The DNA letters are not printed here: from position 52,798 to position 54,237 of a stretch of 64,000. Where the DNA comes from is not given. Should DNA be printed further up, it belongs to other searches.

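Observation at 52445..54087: Candidate undescribed two-gene conflict system: DUF4365-like nuclease plus an orphan 379-aa partner inserted after rph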

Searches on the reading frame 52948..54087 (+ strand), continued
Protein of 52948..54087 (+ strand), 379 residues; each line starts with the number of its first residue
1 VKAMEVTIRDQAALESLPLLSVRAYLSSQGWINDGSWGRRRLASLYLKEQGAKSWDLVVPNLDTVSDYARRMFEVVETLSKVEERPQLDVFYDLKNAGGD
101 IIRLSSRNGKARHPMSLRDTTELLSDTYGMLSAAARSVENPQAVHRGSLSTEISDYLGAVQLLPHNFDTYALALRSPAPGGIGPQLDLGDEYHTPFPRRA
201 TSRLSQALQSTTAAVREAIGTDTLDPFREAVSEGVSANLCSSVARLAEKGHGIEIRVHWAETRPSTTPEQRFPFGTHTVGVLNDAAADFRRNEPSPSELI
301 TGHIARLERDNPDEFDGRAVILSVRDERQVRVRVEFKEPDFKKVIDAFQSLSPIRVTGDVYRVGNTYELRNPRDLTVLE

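Call 34: fold_search(model_id=the predicted structure, library=viral)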
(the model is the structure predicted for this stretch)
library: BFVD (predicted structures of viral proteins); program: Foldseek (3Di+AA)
matches with E <= 10: 662; with E <= 0.001: 3
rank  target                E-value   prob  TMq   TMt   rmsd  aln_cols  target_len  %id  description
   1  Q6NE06                1.9e-20  1.00  0.65  0.65   7.9       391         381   14  Uncharacterized protein [Leptospira phage LE1]
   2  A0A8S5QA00            2.2e-07  1.00  0.32  0.33  15.0       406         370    8  DUF6575 domain-containing protein [Siphoviridae sp. ctoic9]
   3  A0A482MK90            1.8e-04  1.00  0.23  0.79   1.9        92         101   23  Uncharacterized protein [Nodularia phage vB_NspS-kac65v162]
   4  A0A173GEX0            8.0e-03  0.54  0.15  0.19  22.3       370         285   10  Uncharacterized protein [Erwinia phage vB_EamM_RAY]
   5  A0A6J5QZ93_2          2.8e-02  0.15  0.14  0.06  24.6       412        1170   11  Uncharacterized protein [uncultured Caudovirales phage]
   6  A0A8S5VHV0            3.3e-02  0.85  0.16  0.13   7.5       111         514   13  Putative nucleic acid-binding lipoprotein.1, putative nucleic acid-binding lipoprotein [Siphoviridae sp. ctNxi14]
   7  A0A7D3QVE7            3.5e-02  0.91  0.15  0.30  14.9       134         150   10  Translation elongation factor eIF5A [Fadolivirus FV1/VV64]
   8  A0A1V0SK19            3.9e-02  0.77  0.15  0.29  13.8       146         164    9  Translation initiation factor IF5A [Klosneuvirus KNV1]
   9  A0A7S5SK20            4.5e-02  0.82  0.15  0.35  12.5       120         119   10  (no name in the UniProt tables at hand)
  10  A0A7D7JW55            5.3e-02  0.57  0.17  0.21  18.4       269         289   13  (no name in the UniProt tables at hand)
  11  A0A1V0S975            5.6e-02  0.98  0.16  0.44   4.8        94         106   13  Translation initiation factor 5A C-terminal domain-containing protein [Catovirus CTV1]
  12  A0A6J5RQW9            5.9e-02  0.99  0.16  0.36   6.8        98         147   10  Uncharacterized protein [uncultured Caudovirales phage]
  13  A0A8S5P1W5            6.5e-02  0.77  0.15  0.34  11.5       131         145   10  Uncharacterized protein [Myoviridae sp. ctakU3]
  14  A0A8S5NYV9            8.0e-02  0.92  0.17  0.26   7.1       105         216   15  tRNA_anti-like [Siphoviridae sp. ctiMP24]
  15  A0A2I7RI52            8.9e-02  0.12  0.15  0.14  26.5       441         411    9  (no name in the UniProt tables at hand)
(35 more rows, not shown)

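Call 47: search_protein_families(library=pfam, proteins=[L048:8001-9086:+, L049:8001-9317:+, L051:8001-9266:+, L052:7998-9302:+, L054:8001-8327:+, L053:8001-8297:+], max_evalue=0.1)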
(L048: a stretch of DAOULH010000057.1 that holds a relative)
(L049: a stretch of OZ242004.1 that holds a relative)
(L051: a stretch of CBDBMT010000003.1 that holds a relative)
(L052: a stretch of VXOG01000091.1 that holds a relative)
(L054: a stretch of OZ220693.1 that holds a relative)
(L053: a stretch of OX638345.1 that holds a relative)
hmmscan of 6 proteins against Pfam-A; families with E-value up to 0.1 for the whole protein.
L048:8001-9086:+ (361 aa): 1 family
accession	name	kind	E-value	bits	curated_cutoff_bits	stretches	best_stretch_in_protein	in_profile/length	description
PF13518.12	HTH_28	-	0.0051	17.3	25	1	292-318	5-31/52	Helix-turn-helix domain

L049:8001-9317:+ (438 aa): 1 family
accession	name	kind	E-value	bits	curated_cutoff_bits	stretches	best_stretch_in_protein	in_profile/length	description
PF14088.11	DUF4268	-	6.2e-24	85.1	27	1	288-420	2-139/140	Domain of unknown function (DUF4268)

L051:8001-9266:+ (421 aa): 1 family
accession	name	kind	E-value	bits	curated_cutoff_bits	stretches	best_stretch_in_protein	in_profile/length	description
PF14088.11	DUF4268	-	6e-17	62.4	27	1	283-411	3-138/140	Domain of unknown function (DUF4268)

L052:7998-9302:+ (434 aa): 1 family
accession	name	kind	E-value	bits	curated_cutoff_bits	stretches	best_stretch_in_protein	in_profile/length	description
PF14088.11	DUF4268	-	1.9e-21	77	27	1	285-416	3-139/140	Domain of unknown function (DUF4268)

L054:8001-8327:+ (108 aa): 0 families

L053:8001-8297:+ (98 aa): 0 families

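Call 48: search_protein_families(library=padloc, proteins=[L048:8001-9086:+, L049:8001-9317:+, L052:7998-9302:+], max_evalue=0.001)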
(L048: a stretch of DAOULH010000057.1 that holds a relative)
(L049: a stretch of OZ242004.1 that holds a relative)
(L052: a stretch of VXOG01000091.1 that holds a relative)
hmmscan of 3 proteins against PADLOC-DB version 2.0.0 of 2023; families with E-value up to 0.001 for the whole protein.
L048:8001-9086:+ (361 aa): 27 families (the best 25 are shown)
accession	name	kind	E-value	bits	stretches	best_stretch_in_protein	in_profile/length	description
PDLC04912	PDC-S11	-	2.1e-85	284.6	1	112-283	1-171/313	-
PDLC04911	PDC-S11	-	1.5e-84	282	1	115-279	3-167/318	-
PDLC04914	PDC-S11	-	6.3e-57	191.1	1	115-278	3-161/314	-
PDLC04298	PDC-M02B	-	1.5e-25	87.9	1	1-98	1-98/380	-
PDLC04335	PDC-M02B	-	2.4e-15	54.3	1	12-97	4-86/364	-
PDLC04303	PDC-M02B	-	3.9e-15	53.7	1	1-96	1-97/383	-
PDLC04330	PDC-M02B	-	4.6e-14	50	1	8-97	6-94/375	-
PDLC04304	PDC-M02B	-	9.4e-14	49.2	1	1-95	1-91/383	-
PDLC04323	PDC-M02B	-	8.9e-13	45.6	1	10-98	9-96/374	-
PDLC04300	PDC-M02B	-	1.6e-09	35.1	1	8-95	8-92/373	-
PDLC04299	PDC-M02B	-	1.4e-08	32.1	1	17-99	9-92/378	-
PDLC04331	PDC-M02B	-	3.7e-08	30.7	1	3-97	8-99/389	-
PDLC04321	PDC-M02B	-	5.3e-08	30.3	1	12-96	12-96/383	-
PDLC04318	PDC-M02B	-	3.8e-07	27.4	1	9-93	5-90/390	-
PDLC04333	PDC-M02B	-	5e-07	26.8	1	8-99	7-100/379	-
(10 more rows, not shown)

L049:8001-9317:+ (438 aa): 28 families (the best 25 are shown)
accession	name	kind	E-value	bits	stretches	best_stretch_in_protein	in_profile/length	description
PDLC04912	PDC-S11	-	6.6e-118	391.4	1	112-423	1-312/313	-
PDLC04911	PDC-S11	-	1.8e-116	386.9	1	112-423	1-314/318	-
PDLC04914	PDC-S11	-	7.6e-78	259.8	1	115-425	3-312/314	-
PDLC04298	PDC-M02B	-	2.3e-25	87.3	1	1-97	1-97/380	-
PDLC04913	PDC-S11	-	8.3e-22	75.7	1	279-426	220-369/375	-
PDLC04335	PDC-M02B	-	3.6e-15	53.7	1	12-97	4-86/364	-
PDLC04303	PDC-M02B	-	5.9e-15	53.1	1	1-96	1-97/383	-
PDLC04330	PDC-M02B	-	6.6e-14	49.5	1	8-97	6-94/375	-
PDLC04304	PDC-M02B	-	1.3e-13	48.7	1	1-95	1-91/383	-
PDLC04323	PDC-M02B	-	1.2e-12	45.2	1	10-97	9-95/374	-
PDLC04300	PDC-M02B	-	2.7e-09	34.4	1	8-91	8-88/373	-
PDLC04299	PDC-M02B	-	2.5e-08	31.2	1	17-98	9-91/378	-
PDLC04331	PDC-M02B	-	5.8e-08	30.1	1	3-97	8-99/389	-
PDLC04321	PDC-M02B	-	8.5e-08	29.7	1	12-95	12-95/383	-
PDLC04318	PDC-M02B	-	3.9e-07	27.3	1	9-96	5-93/390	-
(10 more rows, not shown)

L052:7998-9302:+ (434 aa): 12 families
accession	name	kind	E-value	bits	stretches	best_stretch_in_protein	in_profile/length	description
PDLC04912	PDC-S11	-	2e-117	389.8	1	109-419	1-312/313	-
PDLC04911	PDC-S11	-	8.8e-115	381.3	1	109-419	1-314/318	-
PDLC04914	PDC-S11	-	3.7e-77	257.6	1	112-420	3-311/314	-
PDLC04913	PDC-S11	-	1.2e-20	72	1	279-422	224-369/375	-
PDLC04298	PDC-M02B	-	3.1e-19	67.1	1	2-98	1-97/380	-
PDLC04304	PDC-M02B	-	5e-14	50.1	1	2-97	1-92/383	-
PDLC04303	PDC-M02B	-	3.4e-10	37.5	1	2-94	1-94/383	-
PDLC04335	PDC-M02B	-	1.2e-08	32.2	1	13-94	4-82/364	-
PDLC04330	PDC-M02B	-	1.9e-08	31.5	1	8-92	5-88/375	-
PDLC04323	PDC-M02B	-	2.5e-07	27.7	1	10-95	8-92/374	-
PDLC04311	PDC-M02B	-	1.8e-05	21.8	1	13-99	6-90/384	-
PDLC04301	PDC-M02B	-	6.4e-05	20.1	1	9-91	5-87/378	-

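Call 52: search_dna_similar(query=window:52957-54084:+, collection=plasmids, mode=protein, max_evalue=0.001, max_rows=25)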
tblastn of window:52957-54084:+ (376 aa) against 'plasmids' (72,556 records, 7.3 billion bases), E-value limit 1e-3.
Records with a match: 19; places in all: 19; records where one place covers at least 80% of the query: 6.
Best place of each record, by identity: <60% 19.
By first word of the organism name: Nostoc 5; Methylobacterium 2; Streptomyces 2; Entomospira 2; Calothrix 2; Tolypothrix 2; Tistrella 1; Gluconobacter 1; Pigmentibacter 1; Azospirillum 1.
By predicted mobility (MOB-suite, as given by PLSDB): non-mobilizable 10; mobilizable 6; conjugative 3.
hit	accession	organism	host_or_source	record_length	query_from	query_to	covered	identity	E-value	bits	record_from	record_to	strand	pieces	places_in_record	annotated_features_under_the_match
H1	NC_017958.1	Tistrella mobilis KA081020-065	-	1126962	1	370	98%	28.8%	4e-38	152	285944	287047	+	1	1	record has no annotation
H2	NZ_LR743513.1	Methylobacterium bullatum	-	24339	1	369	98%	28.4%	2e-31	133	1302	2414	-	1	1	hypothetical protein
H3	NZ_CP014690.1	Gluconobacter albidus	water kefir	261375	1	375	100%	27.1%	6e-36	146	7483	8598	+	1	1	hypothetical protein | DUF4365 domain-containing protein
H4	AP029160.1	Pigmentibacter ruber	Homo sapiens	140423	1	372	99%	26.1%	4e-37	149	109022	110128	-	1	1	hypothetical protein (x2)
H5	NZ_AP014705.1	Methylobacterium aquaticum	-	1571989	11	375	97%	21.2%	5e-5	53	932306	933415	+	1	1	none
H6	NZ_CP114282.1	Streptomyces aurantiacus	cell culture,Gobi habitat soil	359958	18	355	90%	22.9%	5e-4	50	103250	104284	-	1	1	hypothetical protein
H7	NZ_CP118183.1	Entomospira culicis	Culex pipiens,cell culture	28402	7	304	79%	23.7%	4e-21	102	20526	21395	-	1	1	hypothetical protein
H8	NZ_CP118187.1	Entomospira culicis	Culex pipiens,cell culture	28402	7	304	79%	23.7%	4e-21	102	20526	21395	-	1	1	hypothetical protein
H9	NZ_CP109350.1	Streptomyces sp. NBC_01568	-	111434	18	262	65%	22.4%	8e-4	49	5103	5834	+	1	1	hypothetical protein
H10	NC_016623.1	Azospirillum lipoferum 4B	-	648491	14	98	23%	37.6%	3e-5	54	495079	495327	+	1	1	hypothetical protein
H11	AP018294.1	Calothrix sp. NIES-4105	-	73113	1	106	28%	29.2%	2e-5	55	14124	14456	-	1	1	hypothetical protein (x2)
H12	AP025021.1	Calothrix sp. PCC 7716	-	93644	1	91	24%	31.5%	2e-5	54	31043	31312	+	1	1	hypothetical protein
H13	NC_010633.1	Nostoc punctiforme PCC 73102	-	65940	1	88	23%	30.7%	9e-5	52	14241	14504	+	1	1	hypothetical protein | DUF4365 domain-containing protein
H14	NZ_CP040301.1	Nostoc sp. TCL26-01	Leiosporoceros dussii,pure culture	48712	1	88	23%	30.7%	9e-5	52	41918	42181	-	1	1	hypothetical protein | DUF4365 domain-containing protein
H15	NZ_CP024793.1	Nostoc flagelliforme CCNUN1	cell culture,desert soil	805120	1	88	23%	30.7%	3e-4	50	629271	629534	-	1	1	hypothetical protein | DUF4365 domain-containing protein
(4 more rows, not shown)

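Call 53: search_dna_similar(query=window:52957-54084:+, collection=phages, mode=protein, max_evalue=0.001, max_rows=25)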
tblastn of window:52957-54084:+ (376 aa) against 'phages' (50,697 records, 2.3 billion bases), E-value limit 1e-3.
No match.

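Call 54: get_annotated_region(hit=H13, flank=4000)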
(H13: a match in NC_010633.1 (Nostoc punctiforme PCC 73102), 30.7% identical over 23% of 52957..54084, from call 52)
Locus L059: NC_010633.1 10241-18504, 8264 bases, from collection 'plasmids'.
description: Nostoc punctiforme PCC 73102 plasmid pNPUN04, complete sequence
organism: Nostoc punctiforme PCC 73102 (NCBI taxid 63737)
taxonomy: Bacteria; Cyanobacteriota; Cyanophyceae; Nostocales; Nostocaceae; Nostoc; Nostoc punctiforme; Nostoc punctiforme PCC 73102
host: -; source: -; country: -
typing (MOB-suite, as given by PLSDB): mobilizable; relaxase MOBP,MOBV
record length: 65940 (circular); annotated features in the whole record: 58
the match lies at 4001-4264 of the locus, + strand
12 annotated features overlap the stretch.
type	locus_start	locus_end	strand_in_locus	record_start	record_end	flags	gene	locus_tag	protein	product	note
CDS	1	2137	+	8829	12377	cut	-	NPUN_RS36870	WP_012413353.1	NB-ARC domain-containing protein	-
CDS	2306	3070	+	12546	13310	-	-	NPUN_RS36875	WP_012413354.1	AAA family ATPase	-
CDS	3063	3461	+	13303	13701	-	-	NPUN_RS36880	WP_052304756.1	hypothetical protein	-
CDS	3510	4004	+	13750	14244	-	-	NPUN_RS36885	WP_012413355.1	DUF4365 domain-containing protein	-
CDS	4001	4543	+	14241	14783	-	-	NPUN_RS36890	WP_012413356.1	hypothetical protein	-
CDS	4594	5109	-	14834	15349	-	-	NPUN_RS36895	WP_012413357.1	hypothetical protein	-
CDS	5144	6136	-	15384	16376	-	-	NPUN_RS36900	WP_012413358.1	tyrosine-type recombinase/integrase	GO:0015074 - DNA integration [Evidence IEA]; GO:0006310 - DNA recombination [Evidence IEA]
CDS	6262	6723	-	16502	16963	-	-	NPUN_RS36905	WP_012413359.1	hypothetical protein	-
CDS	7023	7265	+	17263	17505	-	-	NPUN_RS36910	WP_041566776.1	hypothetical protein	-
CDS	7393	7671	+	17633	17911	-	-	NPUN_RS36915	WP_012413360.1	hypothetical protein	-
CDS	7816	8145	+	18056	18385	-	-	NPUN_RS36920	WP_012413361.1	hypothetical protein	-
CDS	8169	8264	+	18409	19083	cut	-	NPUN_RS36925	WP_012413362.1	hypothetical protein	-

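Call 55: get_annotated_region(hit=H3, flank=5000)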
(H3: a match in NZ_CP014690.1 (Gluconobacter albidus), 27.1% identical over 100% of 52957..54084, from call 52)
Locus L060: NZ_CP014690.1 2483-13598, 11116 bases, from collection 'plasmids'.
description: Gluconobacter albidus strain TMW2.1191 plasmid pGS1191_1, complete sequence
organism: Gluconobacter albidus (NCBI taxid 318683)
taxonomy: Bacteria; Pseudomonadota; Alphaproteobacteria; Rhodospirillales; Acetobacteraceae; Gluconobacter; Gluconobacter albidus
host: -; source: water kefir; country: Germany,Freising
typing (MOB-suite, as given by PLSDB): conjugative; relaxase MOBF; mating-pair formation MPF_I
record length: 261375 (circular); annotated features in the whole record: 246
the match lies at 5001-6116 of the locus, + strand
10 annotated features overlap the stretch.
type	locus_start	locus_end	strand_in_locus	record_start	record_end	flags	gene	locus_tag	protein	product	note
CDS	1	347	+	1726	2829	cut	-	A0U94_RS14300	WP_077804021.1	Fic family protein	-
CDS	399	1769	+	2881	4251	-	-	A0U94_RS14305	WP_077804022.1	hypothetical protein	-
CDS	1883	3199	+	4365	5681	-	-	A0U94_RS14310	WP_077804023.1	glycosyl hydrolase family 28 protein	GO:0005975 - carbohydrate metabolic process [Evidence IEA]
CDS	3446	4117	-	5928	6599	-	-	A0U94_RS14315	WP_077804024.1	hypothetical protein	-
CDS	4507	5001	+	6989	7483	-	-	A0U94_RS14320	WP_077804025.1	DUF4365 domain-containing protein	-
CDS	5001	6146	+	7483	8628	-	-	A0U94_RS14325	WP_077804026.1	hypothetical protein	-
CDS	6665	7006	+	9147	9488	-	-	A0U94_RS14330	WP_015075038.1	type II toxin-antitoxin system RelE/ParE family toxin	-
CDS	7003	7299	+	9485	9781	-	-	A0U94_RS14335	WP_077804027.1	helix-turn-helix domain-containing protein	-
CDS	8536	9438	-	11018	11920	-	-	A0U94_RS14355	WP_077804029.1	LysR family transcriptional regulator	-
CDS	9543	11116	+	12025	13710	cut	-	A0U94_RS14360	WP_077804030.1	thiamine pyrophosphate-binding protein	-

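Call 56: search_dna_similar(query=L059:4001-4540:+, collection=phages, mode=protein, max_evalue=0.1, max_rows=20)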
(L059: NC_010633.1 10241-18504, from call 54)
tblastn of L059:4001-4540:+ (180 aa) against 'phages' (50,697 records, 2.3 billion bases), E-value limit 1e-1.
Records with a match: 2; places in all: 2; records where one place covers at least 80% of the query: 0.
Best place of each record, by identity: <60% 2.
By first word of the organism name: Mycobacterium 2.
By host as written in the record: Mycobacterium abscessus GD102 1; Mycobacterium abscessus GD54 1.
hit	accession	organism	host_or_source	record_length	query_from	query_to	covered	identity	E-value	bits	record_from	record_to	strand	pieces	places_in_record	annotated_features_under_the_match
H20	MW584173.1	Mycobacterium phage prophi102-2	Mycobacterium abscessus GD102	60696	116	162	26%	44.7%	4e-4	46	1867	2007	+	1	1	2: hypothetical protein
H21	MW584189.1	Mycobacterium phage prophiGD54-1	Mycobacterium abscessus GD54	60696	116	162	26%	44.7%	4e-4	46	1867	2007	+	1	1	2: hypothetical protein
